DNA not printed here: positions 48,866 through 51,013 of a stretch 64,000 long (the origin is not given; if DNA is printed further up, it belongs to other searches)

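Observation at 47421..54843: Lower-GC five-gene operon: three leaderless beta-helix paralogues, an FG-GAP lipoprotein and a 132-aa orphan (candidate undescribed system)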

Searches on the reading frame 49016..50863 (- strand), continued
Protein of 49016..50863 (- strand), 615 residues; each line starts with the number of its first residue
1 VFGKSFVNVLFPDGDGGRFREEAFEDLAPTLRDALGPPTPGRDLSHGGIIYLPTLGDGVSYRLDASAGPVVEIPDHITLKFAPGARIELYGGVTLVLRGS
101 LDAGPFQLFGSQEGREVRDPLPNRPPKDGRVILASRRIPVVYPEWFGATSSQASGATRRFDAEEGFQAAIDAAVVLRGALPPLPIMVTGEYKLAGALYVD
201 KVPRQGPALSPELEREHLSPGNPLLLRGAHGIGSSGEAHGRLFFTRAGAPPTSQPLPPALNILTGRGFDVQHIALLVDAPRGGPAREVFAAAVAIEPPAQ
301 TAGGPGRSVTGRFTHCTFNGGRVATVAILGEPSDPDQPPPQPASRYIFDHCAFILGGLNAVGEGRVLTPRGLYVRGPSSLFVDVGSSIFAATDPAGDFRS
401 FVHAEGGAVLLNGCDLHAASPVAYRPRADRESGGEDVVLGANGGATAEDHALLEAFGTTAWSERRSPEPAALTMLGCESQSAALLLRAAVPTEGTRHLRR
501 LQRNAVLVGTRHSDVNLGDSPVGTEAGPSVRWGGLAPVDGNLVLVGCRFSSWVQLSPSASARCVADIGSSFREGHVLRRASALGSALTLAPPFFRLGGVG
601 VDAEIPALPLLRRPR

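Call 89: list_cluster_members(proteins=[P0010, P0017, P0019, P0021, P0024, P0027, P0028, P0029, P0030, P0031])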
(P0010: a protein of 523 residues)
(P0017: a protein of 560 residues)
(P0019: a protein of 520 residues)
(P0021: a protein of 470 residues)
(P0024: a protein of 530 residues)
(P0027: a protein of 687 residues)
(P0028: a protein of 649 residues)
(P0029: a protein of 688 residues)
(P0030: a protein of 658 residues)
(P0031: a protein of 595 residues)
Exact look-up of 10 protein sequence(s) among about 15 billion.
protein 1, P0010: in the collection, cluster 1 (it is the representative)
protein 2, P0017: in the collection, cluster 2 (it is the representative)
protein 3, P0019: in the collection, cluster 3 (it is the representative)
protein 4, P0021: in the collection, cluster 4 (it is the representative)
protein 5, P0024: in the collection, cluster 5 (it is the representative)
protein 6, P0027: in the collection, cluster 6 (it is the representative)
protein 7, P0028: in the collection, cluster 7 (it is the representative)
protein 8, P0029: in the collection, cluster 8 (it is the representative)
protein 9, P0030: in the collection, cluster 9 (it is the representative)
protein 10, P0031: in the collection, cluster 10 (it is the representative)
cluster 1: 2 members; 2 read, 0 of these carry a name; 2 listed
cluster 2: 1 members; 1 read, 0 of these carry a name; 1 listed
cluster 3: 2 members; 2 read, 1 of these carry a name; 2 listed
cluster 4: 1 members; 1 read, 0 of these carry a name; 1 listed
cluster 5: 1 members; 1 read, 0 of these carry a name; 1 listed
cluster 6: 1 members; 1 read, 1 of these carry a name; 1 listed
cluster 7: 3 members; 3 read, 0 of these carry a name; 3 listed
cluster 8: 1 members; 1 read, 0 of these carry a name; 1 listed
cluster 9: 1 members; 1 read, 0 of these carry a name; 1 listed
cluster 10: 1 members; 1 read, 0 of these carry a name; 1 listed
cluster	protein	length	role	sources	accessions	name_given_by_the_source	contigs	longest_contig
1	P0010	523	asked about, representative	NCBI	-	-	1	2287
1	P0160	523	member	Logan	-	-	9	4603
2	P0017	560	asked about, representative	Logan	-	-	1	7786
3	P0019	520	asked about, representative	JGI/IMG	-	hypothetical protein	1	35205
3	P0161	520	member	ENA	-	-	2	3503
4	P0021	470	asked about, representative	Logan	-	-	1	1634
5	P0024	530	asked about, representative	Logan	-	-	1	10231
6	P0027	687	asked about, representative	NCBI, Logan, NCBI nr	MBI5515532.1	MAG: hypothetical protein HY909_17255 [Deltaproteobacteria bacterium] | hypothetical protein [Deltaproteobacteria bacterium]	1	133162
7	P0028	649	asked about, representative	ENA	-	-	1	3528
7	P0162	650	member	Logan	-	-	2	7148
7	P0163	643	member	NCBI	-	-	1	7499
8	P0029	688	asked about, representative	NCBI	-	-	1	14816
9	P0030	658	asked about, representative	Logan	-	-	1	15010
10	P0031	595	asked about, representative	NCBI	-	-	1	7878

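Call 90: find_encoding_contigs(protein=P0027, flank=10000, max_places=2)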
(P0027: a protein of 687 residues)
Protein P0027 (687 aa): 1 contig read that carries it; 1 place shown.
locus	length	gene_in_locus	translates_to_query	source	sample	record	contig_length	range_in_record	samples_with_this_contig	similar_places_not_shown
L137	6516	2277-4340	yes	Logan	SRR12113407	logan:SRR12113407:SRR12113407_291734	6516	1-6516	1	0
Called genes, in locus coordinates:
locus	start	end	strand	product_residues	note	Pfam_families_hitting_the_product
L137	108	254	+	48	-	-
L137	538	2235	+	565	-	PF13517:FG-GAP_3, PF01839:FG-GAP (weak)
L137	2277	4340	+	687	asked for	-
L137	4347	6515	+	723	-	?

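Call 91: find_encoding_contigs(protein=P0019, flank=10000, max_places=2)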
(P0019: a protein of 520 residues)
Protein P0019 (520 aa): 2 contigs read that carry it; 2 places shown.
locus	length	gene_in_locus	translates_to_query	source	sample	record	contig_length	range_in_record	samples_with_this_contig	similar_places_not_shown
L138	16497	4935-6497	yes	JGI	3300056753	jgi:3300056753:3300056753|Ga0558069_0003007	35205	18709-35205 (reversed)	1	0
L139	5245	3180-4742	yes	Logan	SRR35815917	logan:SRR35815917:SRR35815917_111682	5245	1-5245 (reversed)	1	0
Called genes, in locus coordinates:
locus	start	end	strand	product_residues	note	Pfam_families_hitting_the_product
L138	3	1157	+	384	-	?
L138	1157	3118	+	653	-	PF01839:FG-GAP (faint), PF13517:FG-GAP_3 (weak)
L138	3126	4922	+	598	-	-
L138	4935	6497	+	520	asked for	-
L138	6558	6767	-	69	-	-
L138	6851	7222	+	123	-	-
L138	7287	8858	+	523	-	-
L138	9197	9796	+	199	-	PF27874:Mob_CxxC_CxxC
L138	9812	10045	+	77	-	-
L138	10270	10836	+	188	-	-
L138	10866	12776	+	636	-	-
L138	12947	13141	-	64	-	-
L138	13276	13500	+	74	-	-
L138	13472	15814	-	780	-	PF00239:Resolvase, PF13408:Zn_ribbon_recom, PF07508:Recombinase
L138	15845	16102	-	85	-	-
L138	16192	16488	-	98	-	-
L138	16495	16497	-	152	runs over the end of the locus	-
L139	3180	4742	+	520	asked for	-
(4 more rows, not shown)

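Call 92: search_protein_families(library=phrogs, proteins=[L138:6851-7222:+, L138:7287-8858:+, L138:9197-9796:+, L138:9812-10045:+, L138:10270-10836:+, L138:10866-12776:+, L138:13472-15814:-, L138:15845-16102:-, L138:16192-16488:-, L134:2153-2554:-], max_evalue=0.001)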
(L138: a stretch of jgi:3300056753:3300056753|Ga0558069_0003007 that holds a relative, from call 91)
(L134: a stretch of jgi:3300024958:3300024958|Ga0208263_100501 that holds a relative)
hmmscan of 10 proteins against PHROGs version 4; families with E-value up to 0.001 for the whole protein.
L138:6851-7222:+ (123 aa): 0 families

L138:7287-8858:+ (523 aa): 0 families

L138:9197-9796:+ (199 aa): 1 family
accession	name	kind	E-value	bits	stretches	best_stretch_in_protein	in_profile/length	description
phrog_24948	-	unknown function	5e-20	73.2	1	8-190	4-185/188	-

L138:9812-10045:+ (77 aa): 0 families

L138:10270-10836:+ (188 aa): 0 families

L138:10866-12776:+ (636 aa): 0 families

L138:13472-15814:- (780 aa): 3 families
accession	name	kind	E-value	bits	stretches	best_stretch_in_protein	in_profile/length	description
phrog_95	-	integration and excision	1.7e-91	308.7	2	5-481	91-561/651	integrase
phrog_125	-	DNA, RNA and nucleotide metabolism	1.7e-16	61.5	1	4-235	22-200/254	DNA invertase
phrog_6620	-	integration and excision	0.00037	21.1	1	4-83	58-133/201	transposase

L138:15845-16102:- (85 aa): 0 families

L138:16192-16488:- (98 aa): 0 families

L134:2153-2554:- (133 aa): 0 families

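Call 94: find_encoding_contigs(protein=P0008, flank=3000, max_places=3)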
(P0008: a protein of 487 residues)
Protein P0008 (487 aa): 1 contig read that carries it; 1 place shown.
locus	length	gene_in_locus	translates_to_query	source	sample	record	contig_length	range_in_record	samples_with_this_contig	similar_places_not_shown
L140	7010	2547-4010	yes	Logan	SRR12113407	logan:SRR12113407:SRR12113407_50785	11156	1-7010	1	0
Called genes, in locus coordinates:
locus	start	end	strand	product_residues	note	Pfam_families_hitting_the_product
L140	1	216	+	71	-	?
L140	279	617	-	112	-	-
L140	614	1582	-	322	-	-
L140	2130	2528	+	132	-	-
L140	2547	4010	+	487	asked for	-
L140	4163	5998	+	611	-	PF01839:FG-GAP (faint), PF13517:FG-GAP_3 (weak)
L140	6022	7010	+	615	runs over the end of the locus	-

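Call 100: search_protein_families(library=pfam, proteins=[L133:335-997:+, L133:8653-9882:-, L134:2602-3006:+, L138:7287-8858:+], max_evalue=0.01)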
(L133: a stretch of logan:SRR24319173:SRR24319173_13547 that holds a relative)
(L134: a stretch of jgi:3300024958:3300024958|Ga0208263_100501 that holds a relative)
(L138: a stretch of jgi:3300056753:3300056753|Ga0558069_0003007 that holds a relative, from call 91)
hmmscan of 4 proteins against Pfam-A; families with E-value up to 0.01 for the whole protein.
L133:335-997:+ (220 aa): 0 families

L133:8653-9882:- (409 aa): 0 families

L134:2602-3006:+ (134 aa): 0 families

L138:7287-8858:+ (523 aa): 0 families

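Call 101: search_protein_families(library=phrogs, proteins=[L134:2602-3006:+, L134:3015-3407:+, L134:3457-3819:+, L133:1429-1836:+], max_evalue=0.01)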
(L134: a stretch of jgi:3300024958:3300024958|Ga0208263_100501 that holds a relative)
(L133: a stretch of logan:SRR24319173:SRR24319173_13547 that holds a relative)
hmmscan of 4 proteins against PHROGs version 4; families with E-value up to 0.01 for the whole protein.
L134:2602-3006:+ (134 aa): 0 families

L134:3015-3407:+ (130 aa): 0 families

L134:3457-3819:+ (120 aa): 0 families

L133:1429-1836:+ (135 aa): 0 families

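Call 114: fold_search(model_id=the predicted structure, library=viral)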
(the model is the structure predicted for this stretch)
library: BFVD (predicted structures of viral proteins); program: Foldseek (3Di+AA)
matches with E <= 10: 699; with E <= 0.001: 25
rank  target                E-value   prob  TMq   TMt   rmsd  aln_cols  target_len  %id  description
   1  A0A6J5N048            3.4e-06  1.00  0.29  0.26  14.4       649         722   11  Pectate lyase superfamily protein [uncultured Caudovirales phage]
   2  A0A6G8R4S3            5.8e-06  1.00  0.45  0.40   6.2       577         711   11  (no name in the UniProt tables at hand)
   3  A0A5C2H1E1            6.4e-06  1.00  0.34  0.30  13.3       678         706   10  Uncharacterized protein [Sinorhizobium phage ort11]
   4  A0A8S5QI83            1.7e-05  0.99  0.20  0.19  16.0       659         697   10  Tailspike protein [Myoviridae sp. ctgpD8]
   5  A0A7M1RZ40            4.1e-05  0.96  0.18  0.13  23.5       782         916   10  Right handed beta helix domain-containing protein [uncultured phage cr126_1]
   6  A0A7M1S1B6            4.7e-05  1.00  0.32  0.30   9.9       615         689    9  Right handed beta helix domain-containing protein [uncultured phage cr126_1]
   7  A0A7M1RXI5            1.1e-04  1.00  0.35  0.29  12.6       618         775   10  Uncharacterized protein [uncultured phage cr8_1]
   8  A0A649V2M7            1.2e-04  1.00  0.32  0.37  10.1       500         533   11  Rhamnogalacturonase A/B/Epimerase-like pectate lyase domain-containing protein [Leuconostoc phage P965]
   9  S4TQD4                1.2e-04  1.00  0.28  0.16  15.7       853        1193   10  Tail spike TSP1/Gp66 N-terminal domain-containing protein [Salmonella phage FSL SP-029]
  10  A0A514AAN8            1.4e-04  0.99  0.24  0.23  14.1       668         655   10  Pre-neck appendage protein [Bacillus phage Karezi]
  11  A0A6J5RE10            1.4e-04  1.00  0.34  0.52   9.6       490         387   12  Pectate lyase superfamily protein [uncultured Caudovirales phage]
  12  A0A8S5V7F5            1.5e-04  0.95  0.18  0.13  17.2       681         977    7  Preneck appendage protein helix, VIRAL PROTEIN.05A [CrAss-like virus sp. ctUXy6]
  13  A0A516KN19            2.7e-04  1.00  0.24  0.26  14.5       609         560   12  Uncharacterized protein [Bacillus phage vB_BmeM-Goe8]
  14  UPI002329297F         3.2e-04  1.00  0.29  0.31  11.1       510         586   13  (no name look-up for this kind of identifier)
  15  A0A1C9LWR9            4.2e-04  1.00  0.28  0.27  13.1       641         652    8  (no name in the UniProt tables at hand)
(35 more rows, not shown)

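Call 117: search_solved_structures(query=A1, max_evalue=1)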
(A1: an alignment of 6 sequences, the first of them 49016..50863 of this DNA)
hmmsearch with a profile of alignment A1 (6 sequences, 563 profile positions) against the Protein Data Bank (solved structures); distinct sequences matched with E-value up to 1: 2.
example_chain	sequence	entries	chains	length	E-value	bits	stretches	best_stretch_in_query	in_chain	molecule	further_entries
6ywe_I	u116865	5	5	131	0.37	12.6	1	434-494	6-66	Ribosomal protein L14 | 50S ribosomal protein L14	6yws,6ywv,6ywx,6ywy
2xtx_A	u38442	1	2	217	0.62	11.9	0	285-393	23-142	QNRB1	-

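Call 118: search_solved_structures(query=A4, max_evalue=0.1)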
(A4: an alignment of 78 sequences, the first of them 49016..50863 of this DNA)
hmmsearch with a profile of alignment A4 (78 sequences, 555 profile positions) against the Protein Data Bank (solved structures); distinct sequences matched with E-value up to 0.1: 13.
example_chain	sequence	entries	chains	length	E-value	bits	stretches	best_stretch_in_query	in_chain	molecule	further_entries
3eqn_A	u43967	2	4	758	1.8e-05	26.8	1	133-193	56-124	Glucan 1,3-beta-glucosidase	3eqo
5m5z_A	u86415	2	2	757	0.00016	23.6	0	7-71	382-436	Beta-1,3-glucanase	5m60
7chu_A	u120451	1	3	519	0.00019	23.4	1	9-64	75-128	Putative pectin lyase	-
8jhh_A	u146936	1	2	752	0.00036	22.5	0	7-68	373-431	MnLam55A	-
5mqp_A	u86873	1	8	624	0.00036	22.5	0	268-328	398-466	Glycoside hydrolase BT_1002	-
5lw3_A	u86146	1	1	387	0.00055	21.9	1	21-72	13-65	Poly(beta-D-mannuronate) C5 epimerase 6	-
4mxn_A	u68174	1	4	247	0.0021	19.9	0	22-86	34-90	Uncharacterized protein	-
7dmk_A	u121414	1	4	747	0.0063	18.4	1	230-378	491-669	BcAlyPL6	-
7c7d_A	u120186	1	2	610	0.0074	18.2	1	10-72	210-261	alpha-1,3-glucanase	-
2bm4_A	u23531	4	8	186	0.01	17.7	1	269-371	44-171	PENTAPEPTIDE REPEAT FAMILY PROTEIN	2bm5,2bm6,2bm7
3zpp_A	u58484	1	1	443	0.031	16.1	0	21-79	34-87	CELL WALL SURFACE ANCHOR FAMILY PROTEIN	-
2pyg_A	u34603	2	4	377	0.037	15.9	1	21-61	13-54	Poly(beta-D-mannuronate) C5 epimerase 4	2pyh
2xt2_A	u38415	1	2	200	0.091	14.5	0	257-378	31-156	MCBG-LIKE PROTEIN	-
